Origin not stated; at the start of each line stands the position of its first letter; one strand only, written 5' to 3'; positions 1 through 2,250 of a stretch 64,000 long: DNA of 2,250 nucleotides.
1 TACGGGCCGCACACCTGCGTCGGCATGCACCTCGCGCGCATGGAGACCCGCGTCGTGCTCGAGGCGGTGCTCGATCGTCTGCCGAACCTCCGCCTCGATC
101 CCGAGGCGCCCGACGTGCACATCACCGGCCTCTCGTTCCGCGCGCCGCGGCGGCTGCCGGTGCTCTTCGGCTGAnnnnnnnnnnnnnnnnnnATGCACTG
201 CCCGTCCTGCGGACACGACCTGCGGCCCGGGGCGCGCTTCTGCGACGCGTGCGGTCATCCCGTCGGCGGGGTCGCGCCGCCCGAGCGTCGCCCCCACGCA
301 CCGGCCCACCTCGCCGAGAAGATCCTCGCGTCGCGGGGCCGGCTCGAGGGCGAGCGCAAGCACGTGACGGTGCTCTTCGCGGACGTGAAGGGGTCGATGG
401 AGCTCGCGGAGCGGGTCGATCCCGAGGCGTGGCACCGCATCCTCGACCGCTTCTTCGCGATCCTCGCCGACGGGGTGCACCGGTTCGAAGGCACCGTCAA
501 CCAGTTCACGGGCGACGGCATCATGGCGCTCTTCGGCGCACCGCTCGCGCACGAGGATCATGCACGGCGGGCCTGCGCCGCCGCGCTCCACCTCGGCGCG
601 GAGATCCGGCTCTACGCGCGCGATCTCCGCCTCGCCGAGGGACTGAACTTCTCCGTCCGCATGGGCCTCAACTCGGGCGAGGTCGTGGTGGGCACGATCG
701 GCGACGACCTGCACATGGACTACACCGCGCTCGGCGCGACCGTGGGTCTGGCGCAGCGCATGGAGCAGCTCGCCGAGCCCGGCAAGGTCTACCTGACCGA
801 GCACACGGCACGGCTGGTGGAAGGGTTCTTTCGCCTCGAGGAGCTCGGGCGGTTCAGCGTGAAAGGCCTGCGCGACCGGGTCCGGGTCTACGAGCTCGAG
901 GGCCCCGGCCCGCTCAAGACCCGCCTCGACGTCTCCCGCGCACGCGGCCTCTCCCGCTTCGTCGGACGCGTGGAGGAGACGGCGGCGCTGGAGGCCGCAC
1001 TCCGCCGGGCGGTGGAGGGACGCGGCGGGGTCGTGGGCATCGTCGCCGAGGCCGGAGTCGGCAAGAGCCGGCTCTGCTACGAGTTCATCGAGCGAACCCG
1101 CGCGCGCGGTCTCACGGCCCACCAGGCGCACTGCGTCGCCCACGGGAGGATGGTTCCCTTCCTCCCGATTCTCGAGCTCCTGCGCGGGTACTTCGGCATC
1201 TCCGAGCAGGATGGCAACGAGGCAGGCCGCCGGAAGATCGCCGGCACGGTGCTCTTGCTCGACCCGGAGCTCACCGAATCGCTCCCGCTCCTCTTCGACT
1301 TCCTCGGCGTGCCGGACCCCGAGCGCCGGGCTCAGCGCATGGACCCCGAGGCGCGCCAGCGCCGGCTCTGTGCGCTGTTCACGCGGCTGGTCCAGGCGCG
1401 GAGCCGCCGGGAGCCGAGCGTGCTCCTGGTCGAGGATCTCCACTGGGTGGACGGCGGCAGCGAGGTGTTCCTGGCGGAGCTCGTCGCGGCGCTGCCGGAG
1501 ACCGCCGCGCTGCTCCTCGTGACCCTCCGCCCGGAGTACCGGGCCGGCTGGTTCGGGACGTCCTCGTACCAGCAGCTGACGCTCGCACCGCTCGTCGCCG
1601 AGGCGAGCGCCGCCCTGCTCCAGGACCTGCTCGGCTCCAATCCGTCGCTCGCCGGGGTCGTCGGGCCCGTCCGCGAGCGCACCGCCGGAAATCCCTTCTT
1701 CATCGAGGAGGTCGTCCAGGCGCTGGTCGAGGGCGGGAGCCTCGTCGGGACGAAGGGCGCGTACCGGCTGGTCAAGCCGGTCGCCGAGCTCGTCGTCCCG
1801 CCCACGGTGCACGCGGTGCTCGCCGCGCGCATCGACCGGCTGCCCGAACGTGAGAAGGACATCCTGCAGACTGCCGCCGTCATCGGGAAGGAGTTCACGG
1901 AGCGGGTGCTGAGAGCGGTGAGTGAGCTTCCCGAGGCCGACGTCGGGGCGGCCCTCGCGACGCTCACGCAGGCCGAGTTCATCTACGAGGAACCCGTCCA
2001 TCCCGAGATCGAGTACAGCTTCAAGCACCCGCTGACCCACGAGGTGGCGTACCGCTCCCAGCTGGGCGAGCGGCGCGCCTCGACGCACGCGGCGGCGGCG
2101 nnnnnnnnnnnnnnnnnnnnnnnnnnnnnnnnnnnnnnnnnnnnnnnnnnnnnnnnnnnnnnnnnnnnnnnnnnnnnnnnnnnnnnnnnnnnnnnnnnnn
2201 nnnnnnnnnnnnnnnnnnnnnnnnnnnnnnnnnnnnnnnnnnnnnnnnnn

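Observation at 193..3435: Giant Zn-ribbon / class III nucleotidyl cyclase / STAND-ATPase / TPR protein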

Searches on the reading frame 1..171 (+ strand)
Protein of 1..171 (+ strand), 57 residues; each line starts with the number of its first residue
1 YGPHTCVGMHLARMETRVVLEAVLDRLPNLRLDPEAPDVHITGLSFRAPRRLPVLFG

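Call 9: search_protein_families(library=pfam, proteins=[window:1-171:+], max_evalue=0.001)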
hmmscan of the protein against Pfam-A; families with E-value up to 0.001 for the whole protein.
window:1-171:+ (57 aa): 1 family
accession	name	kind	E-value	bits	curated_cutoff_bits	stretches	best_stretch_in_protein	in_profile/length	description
PF00067.27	p450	-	7.1e-05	22.2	22.8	1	2-27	407-432/462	Cytochrome P450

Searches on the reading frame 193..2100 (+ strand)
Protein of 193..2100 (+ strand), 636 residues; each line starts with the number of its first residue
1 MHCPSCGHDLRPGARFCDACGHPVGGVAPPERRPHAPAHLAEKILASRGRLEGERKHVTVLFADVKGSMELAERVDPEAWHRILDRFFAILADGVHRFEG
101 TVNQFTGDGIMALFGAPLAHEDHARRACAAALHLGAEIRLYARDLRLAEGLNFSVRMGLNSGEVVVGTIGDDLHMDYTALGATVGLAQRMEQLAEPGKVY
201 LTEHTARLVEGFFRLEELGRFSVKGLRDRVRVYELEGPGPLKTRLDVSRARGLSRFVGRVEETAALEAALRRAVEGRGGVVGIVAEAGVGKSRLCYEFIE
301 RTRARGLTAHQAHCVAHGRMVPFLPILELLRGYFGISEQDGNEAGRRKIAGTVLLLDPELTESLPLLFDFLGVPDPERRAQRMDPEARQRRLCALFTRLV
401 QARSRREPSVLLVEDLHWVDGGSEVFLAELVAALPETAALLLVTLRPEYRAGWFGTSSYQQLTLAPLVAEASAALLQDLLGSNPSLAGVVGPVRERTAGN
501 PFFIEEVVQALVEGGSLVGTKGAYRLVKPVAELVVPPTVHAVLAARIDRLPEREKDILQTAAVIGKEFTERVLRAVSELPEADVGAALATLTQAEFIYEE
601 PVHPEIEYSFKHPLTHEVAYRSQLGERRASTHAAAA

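Call 95: search_solved_structures(query=window:193-2100:+, max_evalue=10, show_alignments=0)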
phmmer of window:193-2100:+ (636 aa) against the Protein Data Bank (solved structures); distinct sequences matched with E-value up to 10: 69 (the best 60 are shown).
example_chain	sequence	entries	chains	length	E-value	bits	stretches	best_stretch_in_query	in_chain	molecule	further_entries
3r5g_A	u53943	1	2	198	3.5e-30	108.6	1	49-235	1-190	CyaB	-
2w01_A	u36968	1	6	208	2e-27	99.5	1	50-240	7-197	ADENYLATE CYCLASE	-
6fht_A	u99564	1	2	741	3.7e-26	95.3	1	50-240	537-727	Bacteriophytochrome,Adenylate cyclase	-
1wc0_A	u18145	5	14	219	1.5e-16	63.5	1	44-210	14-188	ADENYLATE CYCLASE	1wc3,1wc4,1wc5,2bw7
6sir_A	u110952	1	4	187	2.4e-16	62.9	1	54-229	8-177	Nucleotide cyclase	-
8buz_A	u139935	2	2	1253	2.4e-16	62.8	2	56-218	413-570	Adenylate cyclase type 8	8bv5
5oyh_A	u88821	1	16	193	3e-16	62.5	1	54-229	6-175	Nucleotide cyclase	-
6ao9_A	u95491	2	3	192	5.3e-16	61.7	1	54-233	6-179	Bacterio-rhodopsin/guanylyl cyclase 1 fusion protein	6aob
6aoa_A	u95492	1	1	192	5.8e-16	61.6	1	54-233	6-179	Bacterio-rhodopsin/guanylyl cyclase 1 fusion protein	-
1wc1_A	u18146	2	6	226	6.9e-16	61.3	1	52-210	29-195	ADENYLATE CYCLASE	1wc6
5o5k_A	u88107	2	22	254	1.1e-15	60.7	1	37-226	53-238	Adenylate cyclase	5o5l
8sl3_A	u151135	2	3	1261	3.2e-14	55.8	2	56-216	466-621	Adenylate cyclase type 5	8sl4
4p2m_A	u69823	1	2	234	3.3e-14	55.8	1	36-235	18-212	Adenylate cyclase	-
4p2f_A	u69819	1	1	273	4.2e-14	55.4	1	36-235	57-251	Adenylate cyclase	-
4p2x_A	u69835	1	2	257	4.4e-14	55.4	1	36-235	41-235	Adenylate cyclase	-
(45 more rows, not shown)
